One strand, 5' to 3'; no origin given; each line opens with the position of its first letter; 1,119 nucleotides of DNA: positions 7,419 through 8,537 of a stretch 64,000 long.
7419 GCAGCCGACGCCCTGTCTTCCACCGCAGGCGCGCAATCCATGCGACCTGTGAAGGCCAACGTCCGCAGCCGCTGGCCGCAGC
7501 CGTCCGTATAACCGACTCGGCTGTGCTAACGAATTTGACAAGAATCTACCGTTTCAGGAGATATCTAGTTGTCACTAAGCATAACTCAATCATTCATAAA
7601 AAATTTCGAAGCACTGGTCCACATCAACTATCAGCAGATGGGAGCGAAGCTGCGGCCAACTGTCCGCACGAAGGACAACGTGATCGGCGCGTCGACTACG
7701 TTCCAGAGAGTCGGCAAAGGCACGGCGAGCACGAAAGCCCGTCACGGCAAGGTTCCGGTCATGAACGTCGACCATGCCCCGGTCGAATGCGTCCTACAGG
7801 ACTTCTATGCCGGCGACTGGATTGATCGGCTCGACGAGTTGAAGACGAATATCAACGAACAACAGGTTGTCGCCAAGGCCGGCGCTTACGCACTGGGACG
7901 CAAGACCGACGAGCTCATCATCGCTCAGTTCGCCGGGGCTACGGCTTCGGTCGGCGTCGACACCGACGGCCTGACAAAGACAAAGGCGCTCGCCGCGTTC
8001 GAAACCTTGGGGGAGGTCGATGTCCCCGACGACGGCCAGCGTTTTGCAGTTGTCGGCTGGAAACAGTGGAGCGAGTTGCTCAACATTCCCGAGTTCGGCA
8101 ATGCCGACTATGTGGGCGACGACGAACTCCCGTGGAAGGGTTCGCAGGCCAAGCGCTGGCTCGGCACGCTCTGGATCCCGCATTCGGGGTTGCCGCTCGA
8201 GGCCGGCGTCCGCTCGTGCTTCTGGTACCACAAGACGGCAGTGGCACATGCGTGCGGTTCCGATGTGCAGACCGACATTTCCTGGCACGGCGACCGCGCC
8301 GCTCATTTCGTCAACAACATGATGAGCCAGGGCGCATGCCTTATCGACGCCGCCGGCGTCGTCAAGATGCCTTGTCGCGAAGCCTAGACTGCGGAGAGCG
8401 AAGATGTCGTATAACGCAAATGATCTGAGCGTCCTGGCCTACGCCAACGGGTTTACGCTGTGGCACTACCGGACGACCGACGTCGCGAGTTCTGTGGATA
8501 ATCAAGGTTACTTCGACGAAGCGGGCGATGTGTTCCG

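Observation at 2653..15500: T7-order head/neck/packaging module stranded in an origin-proximal core region, lacking integration, replication, ejection and fibre genes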

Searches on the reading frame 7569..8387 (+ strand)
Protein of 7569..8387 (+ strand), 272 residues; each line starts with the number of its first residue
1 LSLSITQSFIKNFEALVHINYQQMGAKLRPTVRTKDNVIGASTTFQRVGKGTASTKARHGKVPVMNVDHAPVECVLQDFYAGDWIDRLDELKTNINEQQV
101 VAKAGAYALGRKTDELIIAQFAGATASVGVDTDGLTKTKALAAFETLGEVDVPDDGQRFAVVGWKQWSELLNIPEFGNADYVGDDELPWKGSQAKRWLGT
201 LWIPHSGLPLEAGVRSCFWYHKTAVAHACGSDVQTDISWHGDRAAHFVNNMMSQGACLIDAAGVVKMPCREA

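Call 7: search_protein_families(library=pfam, proteins=[window:7569-8387:+], max_evalue=0.01)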
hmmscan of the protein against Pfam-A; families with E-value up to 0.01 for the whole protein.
window:7569-8387:+ (272 aa): 1 family
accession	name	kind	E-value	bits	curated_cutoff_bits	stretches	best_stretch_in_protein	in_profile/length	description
PF19821.5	Phage_capsid_2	-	1.9e-79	267.4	25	1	5-271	1-293/293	Phage capsid protein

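Call 24: find_homologous_proteins(query=window:7569-8387:+, max_evalue=1e-10)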
Query window:7569-8387:+ (272 aa): 4808 proteins with E <= 1e-10 among 6318 candidates; the best 120 are listed.
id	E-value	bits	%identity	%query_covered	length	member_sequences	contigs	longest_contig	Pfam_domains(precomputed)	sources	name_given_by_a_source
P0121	2.6e-181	619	98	100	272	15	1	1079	PF19821.6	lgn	-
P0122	3.3e-163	559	88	100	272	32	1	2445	PF19821.6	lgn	-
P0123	1.3e-149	515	81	100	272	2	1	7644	PF25209.3,PF19821.6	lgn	-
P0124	7.8e-149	512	79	100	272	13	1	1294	PF19821.6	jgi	-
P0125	9.1e-149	512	79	100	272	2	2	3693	PF19821.6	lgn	-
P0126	1.6e-148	511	79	100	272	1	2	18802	PF25209.3,PF19821.6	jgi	jgi:hypothetical protein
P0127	1.9e-148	511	80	100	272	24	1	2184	PF25209.3,PF19821.6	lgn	-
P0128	3.2e-148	510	77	100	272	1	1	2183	PF19821.6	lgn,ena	-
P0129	8.5e-148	509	79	100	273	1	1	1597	PF19821.6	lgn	-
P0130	1.6e-147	508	79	100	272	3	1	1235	PF19821.6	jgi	jgi:hypothetical protein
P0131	1.9e-147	508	79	100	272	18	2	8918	PF19821.6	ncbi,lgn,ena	-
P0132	2.0e-147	508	79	100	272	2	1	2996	PF19821.6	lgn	-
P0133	3.7e-147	507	78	100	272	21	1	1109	PF19821.6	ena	-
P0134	4.7e-147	506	77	100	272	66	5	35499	PF19821.6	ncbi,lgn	-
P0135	5.3e-147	506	78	100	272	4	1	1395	PF19821.6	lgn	-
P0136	6.1e-147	506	79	100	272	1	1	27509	PF19821.6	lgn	-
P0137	6.3e-147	506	79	100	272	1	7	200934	PF19821.6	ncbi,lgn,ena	-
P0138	7.7e-147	506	80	100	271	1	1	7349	PF25209.3,PF19821.6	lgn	-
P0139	1.2e-146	505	78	100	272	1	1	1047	PF19821.6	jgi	jgi:hypothetical protein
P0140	3.2e-146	504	80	100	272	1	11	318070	PF25209.3,PF19821.6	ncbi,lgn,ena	-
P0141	3.6e-146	503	78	100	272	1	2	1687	PF19821.6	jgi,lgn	jgi:hypothetical protein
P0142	4.2e-146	503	79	100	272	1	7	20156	PF19821.6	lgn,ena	-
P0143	5.1e-146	503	78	100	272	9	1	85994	PF19821.6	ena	-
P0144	5.4e-146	503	79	100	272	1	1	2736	PF19821.6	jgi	-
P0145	5.7e-146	503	77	100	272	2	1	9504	PF19821.6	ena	-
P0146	5.8e-146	503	79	100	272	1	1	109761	PF19821.6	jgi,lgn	jgi:hypothetical protein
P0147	8.9e-146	502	79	100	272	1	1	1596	PF19821.6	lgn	-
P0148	1.4e-145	501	78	100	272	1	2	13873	PF25209.3,PF19821.6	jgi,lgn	jgi:hypothetical protein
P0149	3.0e-145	500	79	100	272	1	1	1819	PF19821.6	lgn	-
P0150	4.1e-145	500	78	100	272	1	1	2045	PF19821.6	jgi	jgi:hypothetical protein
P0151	5.7e-145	500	78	100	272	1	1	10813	PF19821.6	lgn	-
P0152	6.2e-145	499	77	100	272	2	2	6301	PF19821.6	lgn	-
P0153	7.7e-145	499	78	100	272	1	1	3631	PF19821.6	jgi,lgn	jgi:hypothetical protein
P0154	8.7e-145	499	77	100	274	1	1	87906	PF19821.6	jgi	jgi:hypothetical protein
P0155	1.6e-144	498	77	100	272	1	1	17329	PF19821.6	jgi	jgi:hypothetical protein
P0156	2.0e-144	498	79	100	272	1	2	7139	PF19821.6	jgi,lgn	jgi:hypothetical protein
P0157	2.0e-144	498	77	100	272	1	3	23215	PF19821.6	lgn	-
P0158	2.1e-144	498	78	100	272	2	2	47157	PF19821.6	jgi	jgi:hypothetical protein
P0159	3.5e-144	497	78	100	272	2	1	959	PF19821.6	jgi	jgi:hypothetical protein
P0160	3.5e-144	497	78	100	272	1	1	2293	PF19821.6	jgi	-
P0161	4.3e-144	497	77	99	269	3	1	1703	PF19821.6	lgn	-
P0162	6.0e-144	496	77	100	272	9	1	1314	PF19821.6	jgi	-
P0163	7.5e-144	496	77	100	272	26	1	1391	PF19821.6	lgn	-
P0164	1.0e-143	495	78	100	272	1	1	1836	PF19821.6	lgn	-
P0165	1.2e-143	495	77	100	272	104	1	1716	PF19821.6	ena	-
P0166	1.6e-143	495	77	100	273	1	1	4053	PF19821.6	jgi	-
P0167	2.1e-143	494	77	100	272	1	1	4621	PF19821.6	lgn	-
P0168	2.3e-143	494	77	100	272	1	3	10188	PF19821.6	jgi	jgi:hypothetical protein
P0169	1.4e-142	492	77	100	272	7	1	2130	PF19821.6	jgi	jgi:hypothetical protein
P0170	1.6e-142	491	77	100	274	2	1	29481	PF19821.6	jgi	-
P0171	1.9e-142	491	76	100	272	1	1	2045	PF19821.6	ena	-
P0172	2.8e-142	491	75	100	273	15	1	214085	PF19821.6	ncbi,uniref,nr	ncbi:phage capsid protein [Shumkonia mesophila]|uniref:phage capsid protein n=1 Tax=Shumkonia mesoph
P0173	1.8e-141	488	75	100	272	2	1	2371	PF19821.6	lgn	-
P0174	2.4e-141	488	76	100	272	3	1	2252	PF19821.6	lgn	-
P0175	3.5e-141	487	77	100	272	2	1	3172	PF19821.6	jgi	jgi:Phage capsid protein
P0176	6.6e-141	486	74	100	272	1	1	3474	PF19821.6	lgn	-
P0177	1.6e-140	485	74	100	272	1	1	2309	PF19821.6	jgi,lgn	jgi:hypothetical protein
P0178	1.8e-140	485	76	100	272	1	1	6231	PF19821.6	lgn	-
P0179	2.4e-140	484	76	100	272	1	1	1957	PF19821.6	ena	-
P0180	3.3e-140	484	76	100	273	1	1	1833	PF19821.6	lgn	-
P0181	3.7e-140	484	73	100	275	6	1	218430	PF19821.6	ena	-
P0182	4.1e-140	484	73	100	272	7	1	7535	PF25209.3,PF19821.6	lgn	-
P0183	5.6e-140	483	75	100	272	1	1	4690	PF25209.3,PF19821.6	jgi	jgi:hypothetical protein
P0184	7.6e-140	483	76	100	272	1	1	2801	PF19821.6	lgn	-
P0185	1.2e-139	482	74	100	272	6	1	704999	PF19821.6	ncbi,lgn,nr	ncbi:MAG: hypothetical protein IPM60_02015 [Rhodospirillales bacterium]|nr:hypothetical protein [Rho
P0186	1.7e-139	482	75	100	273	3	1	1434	PF19821.6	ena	-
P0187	1.9e-139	481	76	100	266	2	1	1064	PF19821.6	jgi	jgi:Phage capsid protein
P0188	2.9e-139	481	72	100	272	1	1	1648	PF19821.6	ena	-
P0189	3.1e-139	481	75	100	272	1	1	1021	PF19821.6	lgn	-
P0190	1.3e-138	479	74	100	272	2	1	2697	PF19821.6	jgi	jgi:hypothetical protein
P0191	1.3e-138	479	74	100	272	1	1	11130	PF19821.6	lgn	-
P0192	1.4e-138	479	72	100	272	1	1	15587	PF19821.6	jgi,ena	-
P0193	8.9e-138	476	73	100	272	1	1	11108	PF19821.6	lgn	-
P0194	9.1e-138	476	73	100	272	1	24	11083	PF19821.6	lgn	-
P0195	9.1e-138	476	74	100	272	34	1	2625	PF19821.6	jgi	-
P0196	9.3e-138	476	73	100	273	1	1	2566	PF19821.6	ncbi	-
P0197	1.1e-137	476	72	100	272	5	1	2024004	PF19821.6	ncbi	-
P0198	1.4e-137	475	74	100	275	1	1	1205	PF19821.6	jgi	jgi:hypothetical protein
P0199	1.8e-137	475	75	100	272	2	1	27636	PF19821.6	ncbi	-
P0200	2.1e-137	475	73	100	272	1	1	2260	PF25209.3,PF19821.6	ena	-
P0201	2.7e-137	474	74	99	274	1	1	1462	PF19821.6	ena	-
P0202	4.4e-137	474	75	100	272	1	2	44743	PF25209.3,PF19821.6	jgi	-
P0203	5.7e-137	473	74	100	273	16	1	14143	PF19821.6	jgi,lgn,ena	-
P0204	6.4e-137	473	72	100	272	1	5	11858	PF19821.6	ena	-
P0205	9.6e-137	473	72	100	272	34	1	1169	PF19821.6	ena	-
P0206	1.0e-136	472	74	100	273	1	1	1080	PF25209.3,PF19821.6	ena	-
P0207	1.0e-136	472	75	100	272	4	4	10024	PF19821.6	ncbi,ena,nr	ncbi:MAG: hypothetical protein KAQ66_01100 [Rhodospirillaceae bacterium]|nr:hypothetical protein [Rh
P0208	1.1e-136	472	73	100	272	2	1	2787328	PF19821.6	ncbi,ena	-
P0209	2.2e-136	471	73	100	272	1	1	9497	PF19821.6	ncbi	-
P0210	2.8e-136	471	72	100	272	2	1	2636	PF19821.6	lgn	-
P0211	4.2e-136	470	73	100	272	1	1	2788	PF19821.6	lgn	-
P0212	5.9e-136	470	72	100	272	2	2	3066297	PF19821.6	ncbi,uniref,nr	ncbi:phage capsid protein [Varunaivibrio sulfuroxidans]|uniref:Capsid protein n=1 Tax=Varunaivibrio 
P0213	5.9e-136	470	71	100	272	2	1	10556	PF19821.6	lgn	-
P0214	6.6e-136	470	73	100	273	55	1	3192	PF19821.6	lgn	-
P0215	6.8e-136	470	72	100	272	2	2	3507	PF25209.3,PF19821.6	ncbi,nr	ncbi:MAG: phage capsid protein [Rhodospirillales bacterium]|nr:phage capsid protein [Rhodospirillale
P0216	7.2e-136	470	73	100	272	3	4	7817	PF19821.6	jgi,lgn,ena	-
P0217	8.1e-136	469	73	100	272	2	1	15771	PF19821.6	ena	-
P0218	1.2e-135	469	72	100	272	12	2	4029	PF19821.6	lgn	-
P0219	1.3e-135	469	73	100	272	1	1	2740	PF19821.6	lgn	-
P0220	1.3e-135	469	72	100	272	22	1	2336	PF19821.6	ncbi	-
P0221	1.3e-135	469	75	100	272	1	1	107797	PF25209.3,PF19821.6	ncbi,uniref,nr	ncbi:phage capsid protein [Telmatospirillum sp. J64-1]|uniref:phage capsid protein n=1 Tax=Telmatosp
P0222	1.5e-135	469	73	100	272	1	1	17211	PF19821.6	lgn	-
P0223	1.9e-135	468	74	100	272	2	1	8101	PF19821.6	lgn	-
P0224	3.2e-135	468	71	100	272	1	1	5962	PF19821.6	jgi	jgi:hypothetical protein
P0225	3.5e-135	467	73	100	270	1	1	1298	PF19821.6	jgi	jgi:hypothetical protein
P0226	3.7e-135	467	71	100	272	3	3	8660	PF19821.6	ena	-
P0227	4.7e-135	467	69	100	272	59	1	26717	PF25209.3,PF19821.6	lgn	-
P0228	7.5e-135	466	74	100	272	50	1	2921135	PF19821.6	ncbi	ncbi:phage capsid protein [Azospirillum argentinense]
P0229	9.5e-135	466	72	100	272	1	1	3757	PF19821.6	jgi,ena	-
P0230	1.2e-134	466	73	100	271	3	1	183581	PF19821.6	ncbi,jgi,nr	ncbi:MAG TPA: phage capsid protein [Azospirillum sp.]|nr:phage capsid protein [Azospirillum sp.]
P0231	1.3e-134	465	71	100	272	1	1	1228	PF19821.6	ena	-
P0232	1.5e-134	465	72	100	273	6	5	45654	PF19821.6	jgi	jgi:hypothetical protein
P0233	1.7e-134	465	73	100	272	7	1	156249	PF19821.6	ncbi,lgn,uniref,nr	ncbi:hypothetical protein C882_1985 [Caenispirillum salinarum AK4]|uniref:Major capsid protein n=1 T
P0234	1.7e-134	465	72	100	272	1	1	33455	PF19821.6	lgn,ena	-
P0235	1.8e-134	465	72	100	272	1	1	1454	PF19821.6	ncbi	ncbi:Phage major capsid protein [Azospirillaceae bacterium]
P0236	1.9e-134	465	72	100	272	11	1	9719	PF19821.6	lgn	-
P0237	1.9e-134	465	72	100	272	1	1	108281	PF19821.6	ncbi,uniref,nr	ncbi:phage capsid protein [Azospirillum sp. SYSU D00513]|uniref:phage capsid protein n=1 Tax=Azospir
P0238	2.0e-134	465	73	100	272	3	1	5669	PF19821.6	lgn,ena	-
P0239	2.0e-134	465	73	100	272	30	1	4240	PF19821.6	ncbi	ncbi:MAG TPA: phage capsid protein [Rhodospirillales bacterium]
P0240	2.1e-134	465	73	100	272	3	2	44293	PF25209.3,PF19821.6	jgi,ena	jgi:hypothetical protein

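Call 25: find_encoding_contigs(protein=P0228, flank=10000, max_places=1)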
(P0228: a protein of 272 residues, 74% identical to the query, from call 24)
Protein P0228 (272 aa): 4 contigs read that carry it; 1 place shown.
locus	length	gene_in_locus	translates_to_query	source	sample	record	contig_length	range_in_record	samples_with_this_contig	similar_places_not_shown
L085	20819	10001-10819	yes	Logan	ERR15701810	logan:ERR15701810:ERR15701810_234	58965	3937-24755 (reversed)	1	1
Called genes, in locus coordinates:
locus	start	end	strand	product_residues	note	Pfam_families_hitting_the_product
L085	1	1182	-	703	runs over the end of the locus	-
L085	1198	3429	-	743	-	-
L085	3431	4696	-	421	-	PF00589:Phage_integrase (faint)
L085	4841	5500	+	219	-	PF12236:Head-tail_con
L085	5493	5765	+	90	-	PF25181:Phage_Bbp19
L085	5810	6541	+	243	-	PF05396:Phage_T7_Capsid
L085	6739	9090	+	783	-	PF00672:HAMP, PF00989:PAS (weak), PF08448:PAS_4, PF13188:PAS_8 (weak), PF13426:PAS_9 (weak), PF24820:Diguanyl_cycl_sensor, PF00990:GGDEF, PF00563:EAL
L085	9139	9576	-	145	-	PF05239:PRC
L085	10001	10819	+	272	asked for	PF19821:Phage_capsid_2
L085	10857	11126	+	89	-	-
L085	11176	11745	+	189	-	-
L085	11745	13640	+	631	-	-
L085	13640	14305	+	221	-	-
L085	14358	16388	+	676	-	PF12708:Pect-lyase_RHGA_epim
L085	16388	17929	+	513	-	-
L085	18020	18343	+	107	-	-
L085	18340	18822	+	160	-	PF07486:Hydrolase_2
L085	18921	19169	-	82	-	-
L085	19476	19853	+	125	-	PF06108:DUF952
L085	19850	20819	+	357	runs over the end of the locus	PF01180:DHO_dh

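Call 26: find_encoding_contigs(protein=P0212, flank=10000, max_places=1)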
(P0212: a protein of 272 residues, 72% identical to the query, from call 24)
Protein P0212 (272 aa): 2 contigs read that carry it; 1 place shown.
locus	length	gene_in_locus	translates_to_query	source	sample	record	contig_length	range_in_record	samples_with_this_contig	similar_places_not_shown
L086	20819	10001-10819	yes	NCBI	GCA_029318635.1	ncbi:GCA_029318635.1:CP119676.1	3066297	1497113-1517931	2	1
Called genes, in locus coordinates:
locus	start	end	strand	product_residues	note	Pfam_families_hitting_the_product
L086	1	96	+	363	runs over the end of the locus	PF00155:Aminotran_1_2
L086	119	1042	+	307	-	PF03446:NAD_binding_2, PF03807:F420_oxidored, PF02153:PDH_N, PF20463:PDH_C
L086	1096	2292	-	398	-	PF09898:DUF2125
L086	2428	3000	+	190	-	PF04752:ChaC, PF06094:GGACT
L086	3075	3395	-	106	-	-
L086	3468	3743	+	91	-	-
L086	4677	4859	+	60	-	-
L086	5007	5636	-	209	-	PF00717:Peptidase_S24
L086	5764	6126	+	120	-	-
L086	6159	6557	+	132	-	-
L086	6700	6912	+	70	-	-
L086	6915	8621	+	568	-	PF12236:Head-tail_con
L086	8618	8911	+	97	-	PF25181:Phage_Bbp19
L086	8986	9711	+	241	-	PF05396:Phage_T7_Capsid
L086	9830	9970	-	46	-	-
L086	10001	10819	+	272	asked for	PF19821:Phage_capsid_2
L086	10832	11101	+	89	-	-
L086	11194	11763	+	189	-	-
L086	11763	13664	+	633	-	-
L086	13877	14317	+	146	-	-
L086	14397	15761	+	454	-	-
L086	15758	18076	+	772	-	PF13385:Laminin_G_3, PF24299:DUF7483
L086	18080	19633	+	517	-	-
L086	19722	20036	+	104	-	-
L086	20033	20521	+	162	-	PF07486:Hydrolase_2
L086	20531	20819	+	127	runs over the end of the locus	PF11351:GTA_holin_3TM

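Call 29: search_protein_families(library=pfam, proteins=[L086:5764-6126:+, L086:6159-6557:+, L086:6700-6912:+, L086:13877-14317:+, L086:14397-15761:+, L086:15758-18076:+, L086:18080-19633:+, L086:19722-20036:+], max_evalue=0.01)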
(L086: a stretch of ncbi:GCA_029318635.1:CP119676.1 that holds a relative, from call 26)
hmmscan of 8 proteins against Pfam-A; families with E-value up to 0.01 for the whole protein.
L086:5764-6126:+ (120 aa): 0 families

L086:6159-6557:+ (132 aa): 0 families

L086:6700-6912:+ (70 aa): 0 families

L086:13877-14317:+ (146 aa): 1 family
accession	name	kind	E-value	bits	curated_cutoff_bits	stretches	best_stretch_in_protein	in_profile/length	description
PF24072.1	T7_gp14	-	0.00097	19.5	27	1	6-138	5-156/187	T7 virus internal virion protein gp14 family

L086:14397-15761:+ (454 aa): 1 family
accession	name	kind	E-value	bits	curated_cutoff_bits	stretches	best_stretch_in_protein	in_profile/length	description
PF03906.20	Phage_T7_tail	-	0.00043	20.4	25.2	1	13-97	8-88/157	Phage T7 tail fibre protein, N-terminal domain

L086:15758-18076:+ (772 aa): 2 families
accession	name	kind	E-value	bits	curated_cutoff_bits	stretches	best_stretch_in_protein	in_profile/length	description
PF24299.1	DUF7483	-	1.4e-73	248.4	27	1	435-756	4-325/330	Domain of unknown function (DUF7483)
PF13385.13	Laminin_G_3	-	3.5e-09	37.4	27.6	1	29-174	4-136/151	Concanavalin A-like lectin/glucanases superfamily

L086:18080-19633:+ (517 aa): 0 families

L086:19722-20036:+ (104 aa): 0 families

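Call 30: search_protein_families(library=ncbifam, proteins=[window:7569-8387:+], max_evalue=0.01)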
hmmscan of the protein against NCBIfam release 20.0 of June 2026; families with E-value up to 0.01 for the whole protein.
window:7569-8387:+ (272 aa): 0 families

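Call 50: search_dna_similar(query=window:7569-8387:+, collection=phages, mode=protein, max_rows=15)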
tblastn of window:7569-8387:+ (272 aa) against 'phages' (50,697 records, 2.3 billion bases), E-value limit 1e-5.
Records with a match: 96; places in all: 96; records where one place covers at least 80% of the query: 78.
Best place of each record, by identity: 60-80% 1; <60% 95.
By first word of the organism name: Vibrio 67; Pelagibacter 20; Caudoviricetes 4; Bacteriophage 2; Dunaliella 2; Methylophilales 1.
By host as written in the record: - 51; Candidatus Pelagibacter ubique HTCC1062 12; Vibrio cholerae 2095 9; Vibrio cholerae 6; Candidatus Pelagibacter sp. HTCC1062 4; Candidadtus Pelagibacter sp. HTCC1062 2; Dunaliella viridis var. palmelloides Teodoresco (Chlorophyta) 2; Vibrio splendidus 2; and 6 more.
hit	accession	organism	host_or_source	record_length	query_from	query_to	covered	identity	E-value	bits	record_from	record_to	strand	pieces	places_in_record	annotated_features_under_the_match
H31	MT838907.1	Bacteriophage sp.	human fecal samples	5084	1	272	100%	60.2%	2e-107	346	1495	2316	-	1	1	record has no annotation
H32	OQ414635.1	Pelagibacter phage EXVC031P Hodr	Candidadtus Pelagibacter sp. HTCC1062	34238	1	271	100%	45.6%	4e-79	265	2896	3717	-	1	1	hypothetical protein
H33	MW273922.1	Pelagibacter phage HTVC034P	Candidatus Pelagibacter sp. HTCC1062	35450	1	272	100%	32.6%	3e-23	104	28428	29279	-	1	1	putative major capsid protein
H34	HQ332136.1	Dunaliella viridis virus SI2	Dunaliella viridis var. palmelloides ...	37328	1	271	100%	31.7%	2e-26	114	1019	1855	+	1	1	hypothetical protein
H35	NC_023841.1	Dunaliella viridis virus SI2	Dunaliella viridis var. palmelloides ...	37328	1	271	100%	31.7%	2e-26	114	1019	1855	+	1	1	major head protein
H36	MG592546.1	Vibrio phage 1.179.O._10N.286.45.F12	Vibrio splendidus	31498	5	271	98%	31.7%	1e-25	111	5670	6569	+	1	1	major capsid protein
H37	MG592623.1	Vibrio phage 1.257.O._10N.286.46.A4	Vibrio splendidus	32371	5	271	98%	31.3%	5e-25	109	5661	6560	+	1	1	major capsid protein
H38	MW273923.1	Pelagibacter phage HTVC035P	Candidatus Pelagibacter sp. HTCC1062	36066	1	272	100%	30.3%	3e-21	99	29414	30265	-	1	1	putative major capsid protein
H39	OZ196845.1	Vibrio phage PG9A-2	Seawater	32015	1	271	100%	30.1%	1e-20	97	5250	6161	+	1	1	major head protein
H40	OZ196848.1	Vibrio phage PG9A-1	Seawater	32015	1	271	100%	30.1%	1e-20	97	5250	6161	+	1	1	major head protein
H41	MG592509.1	Vibrio phage 1.138.O._10N.261.48.A1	Vibrio lentus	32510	1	271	100%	30.1%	5e-20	95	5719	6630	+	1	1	major capsid protein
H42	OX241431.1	Vibrio phage 448O51-1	Oyster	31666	5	271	98%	30.4%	1e-24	108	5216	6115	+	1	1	major capsid protein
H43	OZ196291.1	Vibrio phage D105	Seawater and oysters mix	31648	5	271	98%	30.4%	1e-24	108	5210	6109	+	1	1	major head protein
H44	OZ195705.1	Vibrio phage D453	Seawater and oysters mix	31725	5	271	98%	30.4%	1e-24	108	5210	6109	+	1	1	major head protein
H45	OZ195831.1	Vibrio phage D317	Seawater and oysters mix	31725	5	271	98%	30.4%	1e-24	108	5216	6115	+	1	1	major head protein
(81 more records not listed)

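Call 81: search_protein_families(library=pfam, proteins=[L086:20531-20818:+, L085:13640-14305:+, L085:14358-16388:+, L086:6700-6912:+], max_evalue=0.01)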
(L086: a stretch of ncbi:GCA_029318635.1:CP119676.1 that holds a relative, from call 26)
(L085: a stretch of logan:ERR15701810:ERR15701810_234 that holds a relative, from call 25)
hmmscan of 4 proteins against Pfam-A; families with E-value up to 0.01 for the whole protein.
L086:20531-20818:+ (96 aa): 1 family
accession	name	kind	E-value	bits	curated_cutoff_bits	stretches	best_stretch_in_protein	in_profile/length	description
PF11351.13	GTA_holin_3TM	-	6.3e-12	46.5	24.8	1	13-88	7-91/123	Holin of 3TMs, for gene-transfer release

L085:13640-14305:+ (221 aa): 0 families

L085:14358-16388:+ (676 aa): 2 families
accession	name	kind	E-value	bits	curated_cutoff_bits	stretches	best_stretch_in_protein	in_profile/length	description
PF12708.12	Pect-lyase_RHGA_epim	-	4.7e-15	56.4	27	1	189-251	3-72/213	Rhamnogalacturonase A/epimerase, pectate lyase-like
PF12218.14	End_N_terminal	-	0.005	17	26.3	0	195-227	1-36/67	N terminal extension of bacteriophage endosialidase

L086:6700-6912:+ (70 aa): 0 families

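Call 91: search_protein_families(library=phrogs, proteins=[window:7569-8387:+, L086:14397-15761:+, L086:15758-18076:+, L086:19722-20036:+, L086:20033-20521:+], max_evalue=0.001)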
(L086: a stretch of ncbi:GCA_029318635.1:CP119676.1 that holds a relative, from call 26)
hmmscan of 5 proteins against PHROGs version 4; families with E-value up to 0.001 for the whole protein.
window:7569-8387:+ (272 aa): 2 families
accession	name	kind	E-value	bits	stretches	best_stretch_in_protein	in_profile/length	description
phrog_3437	-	head and packaging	1.1e-67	229.3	1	2-271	4-293/294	major head protein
phrog_267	-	head and packaging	3.8e-12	47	1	28-260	59-316/410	major head protein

L086:14397-15761:+ (454 aa): 13 families
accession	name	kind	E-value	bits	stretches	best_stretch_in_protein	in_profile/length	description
phrog_1640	-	tail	8.4e-33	115.4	1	8-118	4-119/765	tail protein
phrog_30017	-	unknown function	4.4e-20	72.2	1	10-116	6-116/1025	-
phrog_28871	-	unknown function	1.9e-14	53.5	1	9-115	5-109/946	-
phrog_8649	-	unknown function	5.1e-14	52.8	1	15-119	11-120/743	-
phrog_6518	-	tail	6.3e-14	52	1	15-117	8-112/793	tail fiber protein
phrog_13893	-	tail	7.8e-13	48.6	1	15-123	11-124/648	tail protein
phrog_17220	-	unknown function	8.1e-12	45.2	1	15-119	11-120/868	-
phrog_32960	-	unknown function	2.4e-11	43.7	1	15-116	11-117/762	-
phrog_38237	-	unknown function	2.3e-10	40.4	1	15-117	11-118/697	-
phrog_36601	-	tail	1.1e-09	38.1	1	15-118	25-133/1084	tail fiber protein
phrog_5662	-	tail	5.9e-08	32.5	1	15-121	11-122/729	tail fiber protein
phrog_5510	-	tail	1.2e-06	28.2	1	13-115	9-116/789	tail fiber protein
phrog_1171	-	tail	0.0001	21.8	1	15-137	11-138/954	tail spike protein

L086:15758-18076:+ (772 aa): 3 families
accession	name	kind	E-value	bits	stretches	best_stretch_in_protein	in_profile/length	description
phrog_19943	-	head and packaging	2.4e-102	344.5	2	207-757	641-1216/1227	virion structural protein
phrog_24898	-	tail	4e-54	185.1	1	428-767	29-368/371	tail fiber protein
phrog_27411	-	unknown function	1.1e-47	164.1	1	28-405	3-403/439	-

L086:19722-20036:+ (104 aa): 2 families
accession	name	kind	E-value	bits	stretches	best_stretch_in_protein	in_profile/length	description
phrog_29007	-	unknown function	8.8e-29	100.9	1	10-94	9-93/99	-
phrog_12220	-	unknown function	1.5e-05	26.1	1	52-95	29-72/89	-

L086:20033-20521:+ (162 aa): 4 families
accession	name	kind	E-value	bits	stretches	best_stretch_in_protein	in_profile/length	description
phrog_938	-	lysis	1.4e-20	73.1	1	17-160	40-172/2185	endolysin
phrog_15649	-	lysis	5.8e-12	45.4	1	29-145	230-340/1079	endolysin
phrog_30550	-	unknown function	1.4e-09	39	1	12-101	73-157/220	-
phrog_14642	-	lysis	1.9e-06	28.5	1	30-90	103-157/215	endolysin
